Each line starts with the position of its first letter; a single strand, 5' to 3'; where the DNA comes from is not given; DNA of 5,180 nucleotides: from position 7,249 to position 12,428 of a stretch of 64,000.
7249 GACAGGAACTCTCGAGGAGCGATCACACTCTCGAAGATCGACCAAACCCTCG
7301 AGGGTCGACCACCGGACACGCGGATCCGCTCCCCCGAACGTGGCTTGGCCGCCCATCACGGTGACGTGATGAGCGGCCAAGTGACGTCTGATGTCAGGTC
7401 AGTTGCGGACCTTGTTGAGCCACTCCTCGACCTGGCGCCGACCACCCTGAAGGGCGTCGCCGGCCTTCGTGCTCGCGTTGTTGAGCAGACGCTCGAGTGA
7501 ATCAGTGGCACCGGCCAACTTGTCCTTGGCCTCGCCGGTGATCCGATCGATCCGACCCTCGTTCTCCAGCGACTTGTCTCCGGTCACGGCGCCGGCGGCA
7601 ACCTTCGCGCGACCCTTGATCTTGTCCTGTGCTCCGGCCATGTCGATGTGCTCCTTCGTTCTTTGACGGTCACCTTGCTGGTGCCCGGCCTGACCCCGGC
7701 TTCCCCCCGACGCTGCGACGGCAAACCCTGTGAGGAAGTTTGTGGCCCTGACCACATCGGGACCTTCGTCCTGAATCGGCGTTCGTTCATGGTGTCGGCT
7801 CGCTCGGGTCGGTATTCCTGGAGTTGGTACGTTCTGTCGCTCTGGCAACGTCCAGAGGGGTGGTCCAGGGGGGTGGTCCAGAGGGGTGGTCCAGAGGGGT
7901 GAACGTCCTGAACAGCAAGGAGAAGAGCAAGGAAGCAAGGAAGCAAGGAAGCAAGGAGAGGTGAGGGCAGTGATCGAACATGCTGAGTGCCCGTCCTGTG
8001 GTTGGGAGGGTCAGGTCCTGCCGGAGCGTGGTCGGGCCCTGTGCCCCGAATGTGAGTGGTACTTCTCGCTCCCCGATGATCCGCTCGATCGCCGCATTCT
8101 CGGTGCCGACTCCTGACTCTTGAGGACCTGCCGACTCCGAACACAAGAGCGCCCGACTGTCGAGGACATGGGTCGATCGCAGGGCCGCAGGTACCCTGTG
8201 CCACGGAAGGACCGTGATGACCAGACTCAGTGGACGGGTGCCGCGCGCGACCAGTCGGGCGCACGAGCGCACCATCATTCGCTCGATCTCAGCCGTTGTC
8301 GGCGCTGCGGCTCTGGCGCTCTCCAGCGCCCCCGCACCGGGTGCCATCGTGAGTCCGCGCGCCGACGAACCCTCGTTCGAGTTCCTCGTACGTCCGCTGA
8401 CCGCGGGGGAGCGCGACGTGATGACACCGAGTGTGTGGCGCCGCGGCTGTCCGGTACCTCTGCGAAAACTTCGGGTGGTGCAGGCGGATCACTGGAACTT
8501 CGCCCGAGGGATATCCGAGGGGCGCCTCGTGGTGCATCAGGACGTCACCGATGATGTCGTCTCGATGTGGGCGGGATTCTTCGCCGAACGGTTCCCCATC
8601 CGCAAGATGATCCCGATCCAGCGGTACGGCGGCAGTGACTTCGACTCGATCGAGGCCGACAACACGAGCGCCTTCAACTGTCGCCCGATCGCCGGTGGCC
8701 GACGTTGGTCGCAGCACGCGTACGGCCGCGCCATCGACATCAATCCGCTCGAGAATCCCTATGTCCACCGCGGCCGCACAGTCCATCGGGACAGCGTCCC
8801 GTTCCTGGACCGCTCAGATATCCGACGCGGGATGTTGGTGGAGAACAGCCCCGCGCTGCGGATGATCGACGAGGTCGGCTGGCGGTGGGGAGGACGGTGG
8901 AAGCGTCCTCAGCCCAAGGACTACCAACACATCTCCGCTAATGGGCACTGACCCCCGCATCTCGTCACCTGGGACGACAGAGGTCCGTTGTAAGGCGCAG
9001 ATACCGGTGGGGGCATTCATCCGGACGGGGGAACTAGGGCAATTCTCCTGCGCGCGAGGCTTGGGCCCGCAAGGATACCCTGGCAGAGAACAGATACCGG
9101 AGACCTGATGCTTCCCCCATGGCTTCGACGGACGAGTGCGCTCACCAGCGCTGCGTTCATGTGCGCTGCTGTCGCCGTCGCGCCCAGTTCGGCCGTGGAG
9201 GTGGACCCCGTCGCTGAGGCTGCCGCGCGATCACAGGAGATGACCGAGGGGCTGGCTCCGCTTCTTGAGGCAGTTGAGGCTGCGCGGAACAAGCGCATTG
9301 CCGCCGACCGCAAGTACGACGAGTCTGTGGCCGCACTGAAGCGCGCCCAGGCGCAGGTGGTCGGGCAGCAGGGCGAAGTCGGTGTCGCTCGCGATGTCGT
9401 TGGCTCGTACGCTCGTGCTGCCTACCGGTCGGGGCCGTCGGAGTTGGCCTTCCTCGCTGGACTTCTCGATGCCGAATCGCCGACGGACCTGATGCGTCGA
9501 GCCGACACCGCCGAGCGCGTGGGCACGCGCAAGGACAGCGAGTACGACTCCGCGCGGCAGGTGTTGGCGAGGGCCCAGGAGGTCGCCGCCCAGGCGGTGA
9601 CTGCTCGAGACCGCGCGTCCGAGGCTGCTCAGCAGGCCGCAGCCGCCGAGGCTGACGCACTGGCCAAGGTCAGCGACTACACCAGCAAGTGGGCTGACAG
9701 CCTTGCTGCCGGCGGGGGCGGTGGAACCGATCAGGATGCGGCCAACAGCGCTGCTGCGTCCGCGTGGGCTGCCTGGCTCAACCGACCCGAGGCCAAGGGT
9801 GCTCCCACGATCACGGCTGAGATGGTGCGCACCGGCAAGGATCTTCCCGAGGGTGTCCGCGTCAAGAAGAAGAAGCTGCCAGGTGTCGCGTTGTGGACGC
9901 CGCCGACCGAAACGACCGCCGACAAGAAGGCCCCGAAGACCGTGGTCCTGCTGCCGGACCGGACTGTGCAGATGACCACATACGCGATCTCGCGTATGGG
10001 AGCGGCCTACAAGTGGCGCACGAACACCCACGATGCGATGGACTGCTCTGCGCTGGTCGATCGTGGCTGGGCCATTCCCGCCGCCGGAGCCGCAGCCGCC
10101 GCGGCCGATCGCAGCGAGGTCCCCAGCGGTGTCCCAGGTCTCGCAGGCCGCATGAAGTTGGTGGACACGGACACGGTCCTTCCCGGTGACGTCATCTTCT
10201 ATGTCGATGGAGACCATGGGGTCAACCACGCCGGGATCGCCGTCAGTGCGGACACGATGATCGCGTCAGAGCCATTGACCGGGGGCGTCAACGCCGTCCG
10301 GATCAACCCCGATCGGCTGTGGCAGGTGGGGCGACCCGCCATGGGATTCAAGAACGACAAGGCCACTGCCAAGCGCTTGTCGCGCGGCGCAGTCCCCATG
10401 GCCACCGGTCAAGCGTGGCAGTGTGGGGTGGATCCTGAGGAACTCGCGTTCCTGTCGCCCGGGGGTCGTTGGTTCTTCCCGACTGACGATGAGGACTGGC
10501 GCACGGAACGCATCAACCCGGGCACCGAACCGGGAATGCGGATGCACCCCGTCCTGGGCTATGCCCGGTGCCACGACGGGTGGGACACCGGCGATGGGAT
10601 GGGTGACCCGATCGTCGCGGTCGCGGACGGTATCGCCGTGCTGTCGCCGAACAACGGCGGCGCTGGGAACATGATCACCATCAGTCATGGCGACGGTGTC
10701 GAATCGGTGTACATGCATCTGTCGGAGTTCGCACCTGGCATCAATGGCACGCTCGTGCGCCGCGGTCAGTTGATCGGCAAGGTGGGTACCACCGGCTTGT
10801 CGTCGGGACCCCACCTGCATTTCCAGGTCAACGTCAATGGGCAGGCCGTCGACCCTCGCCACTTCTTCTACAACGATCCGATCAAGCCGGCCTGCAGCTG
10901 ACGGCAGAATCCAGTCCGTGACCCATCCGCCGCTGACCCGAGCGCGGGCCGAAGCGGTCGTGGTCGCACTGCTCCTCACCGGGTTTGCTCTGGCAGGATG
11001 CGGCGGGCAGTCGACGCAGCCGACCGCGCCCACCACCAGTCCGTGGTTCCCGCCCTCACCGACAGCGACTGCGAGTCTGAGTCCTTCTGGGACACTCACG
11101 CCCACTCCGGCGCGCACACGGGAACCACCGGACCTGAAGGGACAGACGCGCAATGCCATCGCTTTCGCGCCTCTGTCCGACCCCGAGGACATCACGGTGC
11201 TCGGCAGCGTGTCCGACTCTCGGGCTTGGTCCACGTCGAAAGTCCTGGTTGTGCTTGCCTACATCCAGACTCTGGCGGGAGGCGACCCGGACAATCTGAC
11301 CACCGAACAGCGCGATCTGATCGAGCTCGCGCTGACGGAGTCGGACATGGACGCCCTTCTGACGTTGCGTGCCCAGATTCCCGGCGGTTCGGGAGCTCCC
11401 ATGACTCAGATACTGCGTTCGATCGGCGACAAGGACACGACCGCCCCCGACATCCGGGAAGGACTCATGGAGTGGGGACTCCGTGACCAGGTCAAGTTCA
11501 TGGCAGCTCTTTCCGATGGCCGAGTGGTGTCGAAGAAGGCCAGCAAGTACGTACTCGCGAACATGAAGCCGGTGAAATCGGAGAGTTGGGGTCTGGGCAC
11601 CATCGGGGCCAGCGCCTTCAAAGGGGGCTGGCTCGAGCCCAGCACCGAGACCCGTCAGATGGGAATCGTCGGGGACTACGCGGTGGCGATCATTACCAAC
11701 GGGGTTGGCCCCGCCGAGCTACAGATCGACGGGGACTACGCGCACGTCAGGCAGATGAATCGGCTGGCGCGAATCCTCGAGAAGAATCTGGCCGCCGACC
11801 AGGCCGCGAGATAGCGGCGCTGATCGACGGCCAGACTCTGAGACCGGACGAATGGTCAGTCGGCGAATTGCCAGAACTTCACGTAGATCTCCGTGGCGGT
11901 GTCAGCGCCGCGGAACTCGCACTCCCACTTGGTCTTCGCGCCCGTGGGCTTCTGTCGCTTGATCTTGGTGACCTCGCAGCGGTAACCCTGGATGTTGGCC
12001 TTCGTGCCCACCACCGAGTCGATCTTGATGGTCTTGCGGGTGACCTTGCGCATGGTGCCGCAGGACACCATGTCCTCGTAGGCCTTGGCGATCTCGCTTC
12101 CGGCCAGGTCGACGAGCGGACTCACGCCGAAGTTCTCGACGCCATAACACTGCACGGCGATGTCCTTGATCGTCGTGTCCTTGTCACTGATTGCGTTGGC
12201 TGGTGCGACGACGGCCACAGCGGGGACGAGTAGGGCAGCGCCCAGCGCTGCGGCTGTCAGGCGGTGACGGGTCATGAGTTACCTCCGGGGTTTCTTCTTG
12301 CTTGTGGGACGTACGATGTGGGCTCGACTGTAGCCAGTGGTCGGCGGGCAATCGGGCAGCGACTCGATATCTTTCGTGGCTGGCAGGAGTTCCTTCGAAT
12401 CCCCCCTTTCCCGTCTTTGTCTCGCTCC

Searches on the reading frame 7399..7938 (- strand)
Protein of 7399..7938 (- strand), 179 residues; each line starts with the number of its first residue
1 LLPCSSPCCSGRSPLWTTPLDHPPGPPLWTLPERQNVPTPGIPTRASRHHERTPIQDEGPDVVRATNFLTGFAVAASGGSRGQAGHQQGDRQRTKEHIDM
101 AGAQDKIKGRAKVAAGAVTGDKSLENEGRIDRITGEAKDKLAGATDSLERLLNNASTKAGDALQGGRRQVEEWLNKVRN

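Call 58: search_protein_families(library=pfam, proteins=[window:7399-7938:-], max_evalue=0.001)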
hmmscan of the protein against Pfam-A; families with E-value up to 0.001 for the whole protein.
window:7399-7938:- (179 aa): 1 family
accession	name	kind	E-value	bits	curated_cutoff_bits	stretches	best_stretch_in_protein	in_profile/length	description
PF05532.17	CsbD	-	1.7e-10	41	40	1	101-149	4-52/53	CsbD-like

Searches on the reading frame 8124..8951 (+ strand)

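Call 19: search_protein_families(library=pfam, proteins=[window:8124-8951:+], max_evalue=0.001)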
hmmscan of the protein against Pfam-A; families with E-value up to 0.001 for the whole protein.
window:8124-8951:+ (275 aa): 2 families
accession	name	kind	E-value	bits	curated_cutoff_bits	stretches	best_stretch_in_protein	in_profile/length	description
PF13539.11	Peptidase_M15_4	-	1.4e-18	67.6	25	1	191-271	2-69/70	D-alanyl-D-alanine carboxypeptidase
PF06904.17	Extensin-like_C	-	0.00011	22.9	25.4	1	179-209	81-113/176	Extensin-like protein C-terminus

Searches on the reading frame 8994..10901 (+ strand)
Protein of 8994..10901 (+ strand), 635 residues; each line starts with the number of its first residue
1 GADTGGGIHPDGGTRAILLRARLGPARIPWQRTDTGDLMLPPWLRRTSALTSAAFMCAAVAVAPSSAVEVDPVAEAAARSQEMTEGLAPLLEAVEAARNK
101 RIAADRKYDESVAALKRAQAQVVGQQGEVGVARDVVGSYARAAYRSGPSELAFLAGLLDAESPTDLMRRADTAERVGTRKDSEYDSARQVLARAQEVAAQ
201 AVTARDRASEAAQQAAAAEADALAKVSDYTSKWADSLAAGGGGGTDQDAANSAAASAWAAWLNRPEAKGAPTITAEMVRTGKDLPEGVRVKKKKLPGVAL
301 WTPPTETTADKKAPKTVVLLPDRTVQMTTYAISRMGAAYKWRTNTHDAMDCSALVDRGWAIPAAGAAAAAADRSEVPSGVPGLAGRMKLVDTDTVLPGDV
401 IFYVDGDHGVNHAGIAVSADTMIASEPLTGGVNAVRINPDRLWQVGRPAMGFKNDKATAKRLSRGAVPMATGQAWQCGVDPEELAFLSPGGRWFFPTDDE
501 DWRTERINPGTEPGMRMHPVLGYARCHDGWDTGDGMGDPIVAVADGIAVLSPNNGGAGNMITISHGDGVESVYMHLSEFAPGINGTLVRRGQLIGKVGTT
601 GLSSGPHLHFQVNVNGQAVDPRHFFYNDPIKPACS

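Call 19: search_protein_families(library=pfam, proteins=[window:8994-10901:+], max_evalue=0.001)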
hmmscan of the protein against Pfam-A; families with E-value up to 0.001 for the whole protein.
window:8994-10901:+ (635 aa): 2 families
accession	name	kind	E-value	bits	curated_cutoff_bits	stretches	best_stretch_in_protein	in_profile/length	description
PF01551.29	Peptidase_M23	-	2.4e-26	92.2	28.7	1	526-621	2-96/96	Peptidase family M23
PF00877.26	NLPC_P60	-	8.6e-07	29.3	23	1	336-436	1-90/105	NlpC/P60 family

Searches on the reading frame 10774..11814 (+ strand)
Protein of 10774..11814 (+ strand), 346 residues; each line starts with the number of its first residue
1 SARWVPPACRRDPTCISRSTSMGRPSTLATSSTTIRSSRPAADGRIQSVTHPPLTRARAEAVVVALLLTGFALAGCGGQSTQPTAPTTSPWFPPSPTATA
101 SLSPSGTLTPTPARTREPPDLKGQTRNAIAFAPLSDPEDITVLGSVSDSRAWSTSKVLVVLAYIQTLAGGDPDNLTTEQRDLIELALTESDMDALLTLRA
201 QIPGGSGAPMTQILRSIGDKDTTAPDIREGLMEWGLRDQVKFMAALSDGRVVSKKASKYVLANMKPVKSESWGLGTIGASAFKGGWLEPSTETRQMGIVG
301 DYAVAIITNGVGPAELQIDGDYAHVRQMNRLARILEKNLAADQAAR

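Call 19: search_protein_families(library=pfam, proteins=[window:10774-11814:+], max_evalue=0.001)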
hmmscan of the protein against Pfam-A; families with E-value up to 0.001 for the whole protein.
window:10774-11814:+ (346 aa): 1 family
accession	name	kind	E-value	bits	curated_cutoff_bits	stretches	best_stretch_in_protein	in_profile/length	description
PF13354.11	Beta-lactamase2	-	2.7e-05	24.1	22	1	174-266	70-166/214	Beta-lactamase enzyme family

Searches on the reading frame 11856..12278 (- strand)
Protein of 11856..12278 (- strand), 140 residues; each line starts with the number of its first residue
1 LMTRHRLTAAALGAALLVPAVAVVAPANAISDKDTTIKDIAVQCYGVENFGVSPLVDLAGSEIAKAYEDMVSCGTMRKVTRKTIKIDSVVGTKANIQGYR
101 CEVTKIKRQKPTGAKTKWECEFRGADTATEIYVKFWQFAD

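Call 19: search_protein_families(library=pfam, proteins=[window:11856-12278:-], max_evalue=0.001)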
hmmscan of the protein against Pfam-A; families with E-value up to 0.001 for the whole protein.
window:11856-12278:- (140 aa): 0 families

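Call 38: find_encoding_contigs(protein=window:11856-12275:-, flank=10000, max_places=10)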
Protein window:11856-12275:- (139 aa): 22 contigs read that carry it; 10 places shown.
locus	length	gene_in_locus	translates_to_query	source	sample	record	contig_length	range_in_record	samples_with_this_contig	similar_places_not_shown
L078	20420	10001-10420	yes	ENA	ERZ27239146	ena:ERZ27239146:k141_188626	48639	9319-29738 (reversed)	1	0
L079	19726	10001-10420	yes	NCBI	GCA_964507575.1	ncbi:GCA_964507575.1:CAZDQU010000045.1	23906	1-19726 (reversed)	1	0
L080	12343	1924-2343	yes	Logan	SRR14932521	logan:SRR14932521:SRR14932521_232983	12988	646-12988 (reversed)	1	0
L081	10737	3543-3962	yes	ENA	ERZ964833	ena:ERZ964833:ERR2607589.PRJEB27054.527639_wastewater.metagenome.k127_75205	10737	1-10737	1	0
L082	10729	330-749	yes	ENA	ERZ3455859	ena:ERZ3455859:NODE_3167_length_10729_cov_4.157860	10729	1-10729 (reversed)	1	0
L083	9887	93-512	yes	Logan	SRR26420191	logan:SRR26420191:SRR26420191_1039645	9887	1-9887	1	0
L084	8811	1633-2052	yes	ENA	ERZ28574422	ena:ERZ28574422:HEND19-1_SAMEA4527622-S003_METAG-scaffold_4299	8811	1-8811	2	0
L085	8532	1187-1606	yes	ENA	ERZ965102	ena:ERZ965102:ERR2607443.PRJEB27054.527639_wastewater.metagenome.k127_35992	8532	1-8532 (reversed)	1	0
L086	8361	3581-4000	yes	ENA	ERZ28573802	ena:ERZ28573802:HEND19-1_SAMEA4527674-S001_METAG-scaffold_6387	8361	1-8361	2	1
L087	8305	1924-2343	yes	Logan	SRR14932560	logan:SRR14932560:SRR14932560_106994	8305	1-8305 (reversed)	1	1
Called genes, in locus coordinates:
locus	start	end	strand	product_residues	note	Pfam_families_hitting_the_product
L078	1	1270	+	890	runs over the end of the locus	PF01804:Penicil_amidase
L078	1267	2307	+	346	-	PF13241:NAD_binding_7 (weak)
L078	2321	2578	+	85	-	-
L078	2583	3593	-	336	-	PF00561:Abhydrolase_1, PF12146:Hydrolase_4, PF12697:Abhydrolase_6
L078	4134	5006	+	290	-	-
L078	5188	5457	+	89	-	-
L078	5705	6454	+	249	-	PF04474:DUF554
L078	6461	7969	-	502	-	PF07690:MFS_1, PF00854:PTR2, PF07690:MFS_1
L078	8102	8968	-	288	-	PF13230:GATase_4, PF13522:GATase_6 (weak)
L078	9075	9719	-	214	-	-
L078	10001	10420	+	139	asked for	-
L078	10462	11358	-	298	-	-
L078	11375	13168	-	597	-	PF00877:NLPC_P60 (weak), PF01551:Peptidase_M23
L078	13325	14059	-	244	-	PF13539:Peptidase_M15_4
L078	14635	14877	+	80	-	PF05532:CsbD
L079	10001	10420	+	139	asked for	-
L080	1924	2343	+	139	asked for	-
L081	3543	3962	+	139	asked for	-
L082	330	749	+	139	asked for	-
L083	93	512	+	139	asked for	-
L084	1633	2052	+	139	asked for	-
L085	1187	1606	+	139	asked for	-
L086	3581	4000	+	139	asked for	-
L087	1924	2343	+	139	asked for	-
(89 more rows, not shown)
